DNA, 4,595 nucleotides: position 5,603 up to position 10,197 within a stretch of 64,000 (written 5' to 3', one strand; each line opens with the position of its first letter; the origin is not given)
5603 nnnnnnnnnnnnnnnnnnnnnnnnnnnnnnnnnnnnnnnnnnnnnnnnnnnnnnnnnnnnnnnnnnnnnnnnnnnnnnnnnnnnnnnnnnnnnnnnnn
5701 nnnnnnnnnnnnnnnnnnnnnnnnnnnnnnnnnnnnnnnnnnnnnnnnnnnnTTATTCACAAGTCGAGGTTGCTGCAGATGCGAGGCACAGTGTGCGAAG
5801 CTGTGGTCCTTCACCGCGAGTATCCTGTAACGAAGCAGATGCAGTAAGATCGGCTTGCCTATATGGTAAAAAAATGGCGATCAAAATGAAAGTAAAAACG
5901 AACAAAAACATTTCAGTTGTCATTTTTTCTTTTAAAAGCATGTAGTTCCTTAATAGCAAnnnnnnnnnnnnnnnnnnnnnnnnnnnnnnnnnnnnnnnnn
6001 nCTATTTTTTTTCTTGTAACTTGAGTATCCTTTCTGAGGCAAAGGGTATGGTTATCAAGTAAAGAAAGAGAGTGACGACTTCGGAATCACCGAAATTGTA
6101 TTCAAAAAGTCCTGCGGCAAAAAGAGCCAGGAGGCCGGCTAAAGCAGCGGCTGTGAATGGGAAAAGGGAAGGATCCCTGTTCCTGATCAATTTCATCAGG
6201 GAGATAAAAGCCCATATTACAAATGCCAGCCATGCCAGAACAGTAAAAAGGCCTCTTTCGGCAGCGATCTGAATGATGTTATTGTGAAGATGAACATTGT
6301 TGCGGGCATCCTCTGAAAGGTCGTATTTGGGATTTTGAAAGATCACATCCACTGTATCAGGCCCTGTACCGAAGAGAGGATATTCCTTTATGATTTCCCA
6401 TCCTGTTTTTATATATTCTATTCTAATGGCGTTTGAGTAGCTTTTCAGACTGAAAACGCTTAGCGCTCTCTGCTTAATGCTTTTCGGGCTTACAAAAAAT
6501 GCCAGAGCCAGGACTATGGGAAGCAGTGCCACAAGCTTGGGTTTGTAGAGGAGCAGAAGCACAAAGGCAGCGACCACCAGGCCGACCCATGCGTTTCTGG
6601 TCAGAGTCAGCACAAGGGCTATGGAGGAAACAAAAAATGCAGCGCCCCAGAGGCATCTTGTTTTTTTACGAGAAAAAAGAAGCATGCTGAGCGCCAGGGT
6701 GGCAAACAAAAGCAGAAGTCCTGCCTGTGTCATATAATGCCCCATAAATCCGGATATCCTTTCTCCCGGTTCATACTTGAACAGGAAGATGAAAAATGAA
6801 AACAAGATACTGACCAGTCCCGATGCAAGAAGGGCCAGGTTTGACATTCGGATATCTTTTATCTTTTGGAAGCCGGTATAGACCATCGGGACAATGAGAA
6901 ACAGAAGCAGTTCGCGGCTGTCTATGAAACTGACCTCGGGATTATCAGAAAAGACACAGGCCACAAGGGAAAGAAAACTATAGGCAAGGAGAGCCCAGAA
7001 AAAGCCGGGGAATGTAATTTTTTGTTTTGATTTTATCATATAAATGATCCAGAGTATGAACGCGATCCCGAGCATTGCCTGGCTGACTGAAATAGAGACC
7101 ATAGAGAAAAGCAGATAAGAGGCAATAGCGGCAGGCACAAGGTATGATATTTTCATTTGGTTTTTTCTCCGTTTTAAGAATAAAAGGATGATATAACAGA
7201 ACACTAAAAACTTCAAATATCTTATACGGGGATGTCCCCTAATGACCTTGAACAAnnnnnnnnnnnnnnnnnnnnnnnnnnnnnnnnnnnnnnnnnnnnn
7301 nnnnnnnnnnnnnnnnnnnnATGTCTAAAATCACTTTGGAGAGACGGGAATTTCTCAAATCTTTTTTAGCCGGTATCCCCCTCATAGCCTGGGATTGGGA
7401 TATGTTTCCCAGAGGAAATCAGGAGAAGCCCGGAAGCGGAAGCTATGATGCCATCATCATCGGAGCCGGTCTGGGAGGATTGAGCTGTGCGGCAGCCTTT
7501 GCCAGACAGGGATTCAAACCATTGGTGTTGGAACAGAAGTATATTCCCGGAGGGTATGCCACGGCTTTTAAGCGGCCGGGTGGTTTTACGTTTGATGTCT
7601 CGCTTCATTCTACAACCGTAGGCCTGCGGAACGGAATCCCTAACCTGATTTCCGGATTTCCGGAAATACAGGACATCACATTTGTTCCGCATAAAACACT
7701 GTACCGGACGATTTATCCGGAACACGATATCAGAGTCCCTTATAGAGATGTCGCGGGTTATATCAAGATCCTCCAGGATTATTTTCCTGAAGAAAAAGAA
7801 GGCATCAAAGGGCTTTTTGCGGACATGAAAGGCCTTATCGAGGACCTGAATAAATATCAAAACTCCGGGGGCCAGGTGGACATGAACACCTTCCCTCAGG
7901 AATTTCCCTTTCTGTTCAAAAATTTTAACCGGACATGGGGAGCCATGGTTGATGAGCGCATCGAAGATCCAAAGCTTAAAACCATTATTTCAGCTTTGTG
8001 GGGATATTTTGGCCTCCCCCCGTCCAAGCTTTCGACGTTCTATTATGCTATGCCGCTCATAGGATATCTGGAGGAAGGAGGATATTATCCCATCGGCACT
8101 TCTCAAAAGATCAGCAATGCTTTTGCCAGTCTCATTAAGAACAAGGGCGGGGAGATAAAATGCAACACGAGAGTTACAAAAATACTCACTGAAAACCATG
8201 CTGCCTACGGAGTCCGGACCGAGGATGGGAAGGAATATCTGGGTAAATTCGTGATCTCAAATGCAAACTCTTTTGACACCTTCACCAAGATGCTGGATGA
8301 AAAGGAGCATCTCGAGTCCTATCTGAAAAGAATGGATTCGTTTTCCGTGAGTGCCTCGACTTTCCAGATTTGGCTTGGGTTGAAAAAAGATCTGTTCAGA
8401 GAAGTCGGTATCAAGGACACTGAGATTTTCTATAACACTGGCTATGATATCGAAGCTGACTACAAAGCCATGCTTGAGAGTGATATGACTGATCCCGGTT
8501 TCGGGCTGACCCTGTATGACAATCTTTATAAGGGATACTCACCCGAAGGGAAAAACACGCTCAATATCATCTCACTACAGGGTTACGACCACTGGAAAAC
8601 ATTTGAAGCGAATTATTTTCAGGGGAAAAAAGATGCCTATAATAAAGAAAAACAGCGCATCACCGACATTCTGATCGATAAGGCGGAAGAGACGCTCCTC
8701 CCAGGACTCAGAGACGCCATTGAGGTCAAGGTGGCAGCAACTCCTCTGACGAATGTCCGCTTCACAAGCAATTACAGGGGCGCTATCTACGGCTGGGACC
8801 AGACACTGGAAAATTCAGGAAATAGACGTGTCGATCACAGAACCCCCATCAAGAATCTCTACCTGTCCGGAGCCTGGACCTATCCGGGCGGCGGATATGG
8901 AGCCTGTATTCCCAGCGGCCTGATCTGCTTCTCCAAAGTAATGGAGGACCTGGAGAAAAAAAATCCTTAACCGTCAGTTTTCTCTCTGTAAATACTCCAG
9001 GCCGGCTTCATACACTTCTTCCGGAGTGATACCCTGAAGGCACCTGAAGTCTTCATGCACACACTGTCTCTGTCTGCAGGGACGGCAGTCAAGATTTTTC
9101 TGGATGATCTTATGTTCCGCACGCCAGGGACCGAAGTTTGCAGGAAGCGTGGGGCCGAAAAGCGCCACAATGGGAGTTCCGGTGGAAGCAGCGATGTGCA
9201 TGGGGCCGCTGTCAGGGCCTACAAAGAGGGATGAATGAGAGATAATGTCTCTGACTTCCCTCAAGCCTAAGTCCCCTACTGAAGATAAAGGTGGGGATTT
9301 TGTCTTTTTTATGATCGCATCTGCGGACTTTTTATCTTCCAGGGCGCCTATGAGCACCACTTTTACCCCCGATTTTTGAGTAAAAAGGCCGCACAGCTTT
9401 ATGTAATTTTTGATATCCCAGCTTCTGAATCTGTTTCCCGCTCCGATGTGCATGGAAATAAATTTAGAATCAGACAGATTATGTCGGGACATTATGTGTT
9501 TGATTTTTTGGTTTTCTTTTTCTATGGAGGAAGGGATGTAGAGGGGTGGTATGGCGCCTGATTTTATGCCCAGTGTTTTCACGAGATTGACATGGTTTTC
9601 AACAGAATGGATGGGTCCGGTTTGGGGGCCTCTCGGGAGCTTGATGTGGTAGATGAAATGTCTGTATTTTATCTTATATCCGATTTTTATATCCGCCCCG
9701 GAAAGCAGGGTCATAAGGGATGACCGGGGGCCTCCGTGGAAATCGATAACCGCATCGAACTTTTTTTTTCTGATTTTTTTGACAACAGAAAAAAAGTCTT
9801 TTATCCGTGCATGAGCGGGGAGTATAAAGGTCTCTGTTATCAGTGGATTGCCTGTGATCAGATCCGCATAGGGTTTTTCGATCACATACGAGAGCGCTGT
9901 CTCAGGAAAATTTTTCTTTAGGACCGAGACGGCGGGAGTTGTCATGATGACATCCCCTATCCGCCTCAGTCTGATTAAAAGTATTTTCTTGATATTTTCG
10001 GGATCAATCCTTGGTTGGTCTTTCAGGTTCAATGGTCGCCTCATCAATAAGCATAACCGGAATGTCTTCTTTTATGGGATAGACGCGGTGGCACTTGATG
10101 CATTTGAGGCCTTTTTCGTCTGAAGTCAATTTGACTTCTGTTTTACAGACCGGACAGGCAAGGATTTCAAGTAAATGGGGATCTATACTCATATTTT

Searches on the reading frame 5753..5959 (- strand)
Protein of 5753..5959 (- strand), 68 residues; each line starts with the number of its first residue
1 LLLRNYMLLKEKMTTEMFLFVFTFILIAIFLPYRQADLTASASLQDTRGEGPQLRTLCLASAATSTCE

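Call 28: find_homologous_proteins(query=window:5753-5959:-, max_evalue=10)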
Query window:5753-5959:- (68 aa): 163 proteins with E <= 10 among 163 candidates; the best 120 are listed.
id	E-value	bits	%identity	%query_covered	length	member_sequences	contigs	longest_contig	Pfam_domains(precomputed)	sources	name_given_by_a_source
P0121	5.0e-31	122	98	91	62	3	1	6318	-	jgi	jgi:hypothetical protein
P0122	6.9e-28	113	90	91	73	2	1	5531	-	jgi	-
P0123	1.8e-26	108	87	90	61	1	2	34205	-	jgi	-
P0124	1.8e-26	108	81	100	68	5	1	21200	-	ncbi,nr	ncbi:MAG: hypothetical protein J7L72_11060, partial [Candidatus Aminicenantes bacterium]|nr:hypothet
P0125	2.8e-26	108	90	91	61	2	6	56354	-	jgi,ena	-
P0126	3.3e-26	107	93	85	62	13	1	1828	-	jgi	jgi:hypothetical protein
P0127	1.2e-25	106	92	91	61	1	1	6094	-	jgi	jgi:hypothetical protein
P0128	2.6e-25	105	90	91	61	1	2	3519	-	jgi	jgi:hypothetical protein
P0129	4.6e-25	104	90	85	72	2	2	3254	-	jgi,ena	-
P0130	5.7e-25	103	91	85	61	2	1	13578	-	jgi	-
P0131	1.0e-24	103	88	96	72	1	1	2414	-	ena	-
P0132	2.1e-24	102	89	91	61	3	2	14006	-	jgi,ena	-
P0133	3.1e-24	101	91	84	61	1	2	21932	-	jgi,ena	-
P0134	3.6e-24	101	88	85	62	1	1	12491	-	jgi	jgi:hypothetical protein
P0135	4.9e-24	101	89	84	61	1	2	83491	-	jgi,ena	-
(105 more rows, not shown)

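Call 32: find_related_loci(query=A2, collection=genome_contigs, flank=3000)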
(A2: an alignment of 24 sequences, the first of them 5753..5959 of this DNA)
Query A2 (68 aa) in genome_contigs; peptide patterns used: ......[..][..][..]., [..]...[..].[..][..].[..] (x = any residue, [..] = any of these).
579 stretches matched a pattern (row limit reached: there are more); 457 encode a relative of the query (tblastn E <= 1e-3); the best 80 are kept; 80 distinct loci.
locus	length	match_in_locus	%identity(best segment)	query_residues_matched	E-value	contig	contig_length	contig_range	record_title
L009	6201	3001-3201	90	1-68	4e-35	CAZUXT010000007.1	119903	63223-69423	MAG TPA_asm: uncultured Eubacteriales bacterium isolate binchicken_co228_403 genome assembly, contig: NODE_70_length_119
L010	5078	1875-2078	82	1-68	4e-33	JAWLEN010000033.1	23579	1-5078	MAG: Candidatus Aminicenantes bacterium isolate 20BLK6-1.bin.65 NODE_1960_length_23579_cov_12.396295, whole genome shotg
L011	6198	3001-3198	83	3-68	9e-33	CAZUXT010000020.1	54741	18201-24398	MAG TPA_asm: uncultured Eubacteriales bacterium isolate binchicken_co228_403 genome assembly, contig: NODE_599_length_54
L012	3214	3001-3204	82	1-68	1e-32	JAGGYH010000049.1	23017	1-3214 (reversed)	MAG: Candidatus Aminicenantes bacterium isolate AUK173 PB_MBMC_127_c_000000000121, whole genome shotgun sequence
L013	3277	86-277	88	4-68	5e-33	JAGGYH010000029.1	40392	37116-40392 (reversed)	MAG: Candidatus Aminicenantes bacterium isolate AUK173 PB_MBMC_127_c_000000000115, whole genome shotgun sequence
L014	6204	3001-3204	82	1-68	8e-33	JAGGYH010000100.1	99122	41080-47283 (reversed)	MAG: Candidatus Aminicenantes bacterium isolate AUK173 PB_MBMC_127_c_000000000109, whole genome shotgun sequence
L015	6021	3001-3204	82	1-68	8e-33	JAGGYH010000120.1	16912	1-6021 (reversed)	MAG: Candidatus Aminicenantes bacterium isolate AUK173 PB_MBMC_127_c_000000000119, whole genome shotgun sequence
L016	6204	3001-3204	81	1-68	2e-32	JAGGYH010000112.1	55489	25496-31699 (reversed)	MAG: Candidatus Aminicenantes bacterium isolate AUK173 PB_MBMC_127_c_000000000086, whole genome shotgun sequence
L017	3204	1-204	81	1-68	5e-32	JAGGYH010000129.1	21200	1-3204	MAG: Candidatus Aminicenantes bacterium isolate AUK173 PB_MBMC_127_c_000000000093, whole genome shotgun sequence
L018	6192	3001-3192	88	4-68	3e-32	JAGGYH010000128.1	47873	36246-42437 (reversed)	MAG: Candidatus Aminicenantes bacterium isolate AUK173 PB_MBMC_127_c_000000000096, whole genome shotgun sequence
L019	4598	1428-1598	95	12-68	5e-32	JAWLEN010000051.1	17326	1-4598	MAG: Candidatus Aminicenantes bacterium isolate 20BLK6-1.bin.65 NODE_3227_length_17326_cov_13.614326, whole genome shotg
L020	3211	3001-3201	85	1-68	1e-31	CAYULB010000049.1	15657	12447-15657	MAG TPA_asm: uncultured Eubacteriales bacterium isolate SRP141376_co1_340 genome assembly, contig: NODE_7538_length_1565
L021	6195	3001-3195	88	3-68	2e-31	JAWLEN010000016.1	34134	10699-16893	MAG: Candidatus Aminicenantes bacterium isolate 20BLK6-1.bin.65 NODE_1000_length_34134_cov_12.359013, whole genome shotg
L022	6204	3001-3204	79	1-68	2e-31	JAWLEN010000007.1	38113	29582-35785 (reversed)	MAG: Candidatus Aminicenantes bacterium isolate 20BLK6-1.bin.65 NODE_825_length_38113_cov_13.922607, whole genome shotgu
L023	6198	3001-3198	82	3-68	3e-31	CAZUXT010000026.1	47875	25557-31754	MAG TPA_asm: uncultured Eubacteriales bacterium isolate binchicken_co228_403 genome assembly, contig: NODE_778_length_47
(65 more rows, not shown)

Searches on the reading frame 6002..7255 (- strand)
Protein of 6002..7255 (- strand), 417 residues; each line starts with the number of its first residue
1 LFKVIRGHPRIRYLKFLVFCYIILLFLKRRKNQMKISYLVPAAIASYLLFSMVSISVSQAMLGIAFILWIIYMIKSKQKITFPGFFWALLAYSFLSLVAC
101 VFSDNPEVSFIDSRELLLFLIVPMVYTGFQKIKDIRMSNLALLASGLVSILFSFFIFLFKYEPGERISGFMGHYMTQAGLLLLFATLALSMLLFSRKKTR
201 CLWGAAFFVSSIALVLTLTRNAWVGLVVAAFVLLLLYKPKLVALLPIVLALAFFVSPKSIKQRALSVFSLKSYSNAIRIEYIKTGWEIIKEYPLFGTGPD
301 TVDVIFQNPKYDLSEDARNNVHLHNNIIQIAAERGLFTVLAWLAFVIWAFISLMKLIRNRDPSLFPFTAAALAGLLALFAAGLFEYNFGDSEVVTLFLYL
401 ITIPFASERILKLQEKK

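Call 5: search_protein_families(library=pfam, proteins=[window:6002-7255:-])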
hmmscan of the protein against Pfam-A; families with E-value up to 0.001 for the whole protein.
window:6002-7255:- (417 aa): 1 family
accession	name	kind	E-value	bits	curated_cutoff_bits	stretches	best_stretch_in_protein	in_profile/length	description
PF04932.20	Wzy_C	-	7.8e-25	87.9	31.7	1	205-343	1-149/149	O-Antigen ligase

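Call 25: find_encoding_contigs(protein=window:6002-7156:-, flank=10000, max_places=10)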
Protein window:6002-7156:- (384 aa): 1 contig read that carries it; 1 place shown.
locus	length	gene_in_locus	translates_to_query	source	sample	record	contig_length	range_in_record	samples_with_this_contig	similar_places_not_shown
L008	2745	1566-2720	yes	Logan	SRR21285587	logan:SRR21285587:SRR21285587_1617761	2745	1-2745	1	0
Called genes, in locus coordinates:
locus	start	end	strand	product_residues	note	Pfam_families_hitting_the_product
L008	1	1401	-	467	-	?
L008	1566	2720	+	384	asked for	PF04932:Wzy_C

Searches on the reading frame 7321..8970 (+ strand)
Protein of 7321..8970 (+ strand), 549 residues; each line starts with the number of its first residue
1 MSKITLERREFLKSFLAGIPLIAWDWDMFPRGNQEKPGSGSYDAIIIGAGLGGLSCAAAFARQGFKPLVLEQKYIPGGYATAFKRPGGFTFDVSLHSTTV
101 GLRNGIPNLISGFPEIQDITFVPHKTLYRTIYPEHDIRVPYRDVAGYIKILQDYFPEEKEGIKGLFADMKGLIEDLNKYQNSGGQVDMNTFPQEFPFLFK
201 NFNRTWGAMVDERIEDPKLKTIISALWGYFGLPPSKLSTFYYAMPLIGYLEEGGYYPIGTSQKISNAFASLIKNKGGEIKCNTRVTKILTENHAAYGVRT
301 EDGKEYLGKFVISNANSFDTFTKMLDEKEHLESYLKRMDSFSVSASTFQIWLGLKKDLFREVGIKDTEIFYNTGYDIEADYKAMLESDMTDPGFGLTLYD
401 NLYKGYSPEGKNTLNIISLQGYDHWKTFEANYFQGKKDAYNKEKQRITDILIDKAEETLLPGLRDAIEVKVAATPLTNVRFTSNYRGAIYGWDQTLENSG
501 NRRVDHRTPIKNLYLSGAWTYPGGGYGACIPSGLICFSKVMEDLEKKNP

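Call 5: search_protein_families(library=pfam, proteins=[window:7321-8970:+])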
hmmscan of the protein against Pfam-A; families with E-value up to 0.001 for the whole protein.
window:7321-8970:+ (549 aa): 10 families
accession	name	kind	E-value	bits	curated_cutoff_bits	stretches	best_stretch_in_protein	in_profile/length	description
PF01593.30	Amino_oxidase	-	5.5e-18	65.9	19.8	1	51-534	1-436/443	Flavin containing amine oxidoreductase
PF13450.12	NAD_binding_8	-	1.1e-10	42.1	21.9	1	46-96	1-50/68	NAD(P)-binding Rossmann-like domain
PF01266.30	DAO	-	6.1e-10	39.6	27.9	1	43-78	1-36/353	FAD dependent oxidoreductase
PF00890.30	FAD_binding_2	-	8e-07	29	20.4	1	43-83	1-40/414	FAD binding domain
PF03486.20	HI0933_like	-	1e-05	25.6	50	0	43-74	2-33/244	HI0933-like protein Rossmann domain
PF07992.20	Pyr_redox_2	-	1.1e-05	25.5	26.1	0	42-75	1-35/291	Pyridine nucleotide-disulphide oxidoreductase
PF12831.13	FAD_oxidored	-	7.5e-05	22.6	27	1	43-82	1-40/416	FAD dependent oxidoreductase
PF01946.23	Thi4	-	8.9e-05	22.3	26.2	1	42-80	18-57/235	Thi4 family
PF13738.12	Pyr_redox_3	-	0.00051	19.8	30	0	45-74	1-31/305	Pyridine nucleotide-disulphide oxidoreductase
PF01134.28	GIDA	-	0.00085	18.9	22.1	0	43-72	1-30/391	Glucose inhibited division protein A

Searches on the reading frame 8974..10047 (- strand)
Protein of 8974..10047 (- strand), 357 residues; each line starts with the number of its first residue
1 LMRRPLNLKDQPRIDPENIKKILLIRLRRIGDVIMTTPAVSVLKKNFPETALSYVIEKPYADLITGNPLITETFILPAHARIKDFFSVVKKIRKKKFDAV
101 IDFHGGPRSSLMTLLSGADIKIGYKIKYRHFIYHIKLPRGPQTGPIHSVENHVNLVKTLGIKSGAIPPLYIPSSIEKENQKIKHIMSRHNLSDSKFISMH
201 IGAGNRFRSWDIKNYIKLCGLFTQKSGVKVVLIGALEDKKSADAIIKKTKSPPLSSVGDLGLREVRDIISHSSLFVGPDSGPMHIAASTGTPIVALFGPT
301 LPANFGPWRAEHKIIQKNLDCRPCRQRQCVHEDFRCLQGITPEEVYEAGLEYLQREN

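Call 5: search_protein_families(library=pfam, proteins=[window:8974-10047:-])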
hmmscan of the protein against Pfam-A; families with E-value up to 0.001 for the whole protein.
window:8974-10047:- (357 aa): 1 family
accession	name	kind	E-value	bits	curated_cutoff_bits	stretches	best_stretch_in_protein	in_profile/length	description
PF01075.23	Glyco_transf_9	-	4e-35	121.7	22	1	87-332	3-244/247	Glycosyltransferase family 9 (heptosyltransferase)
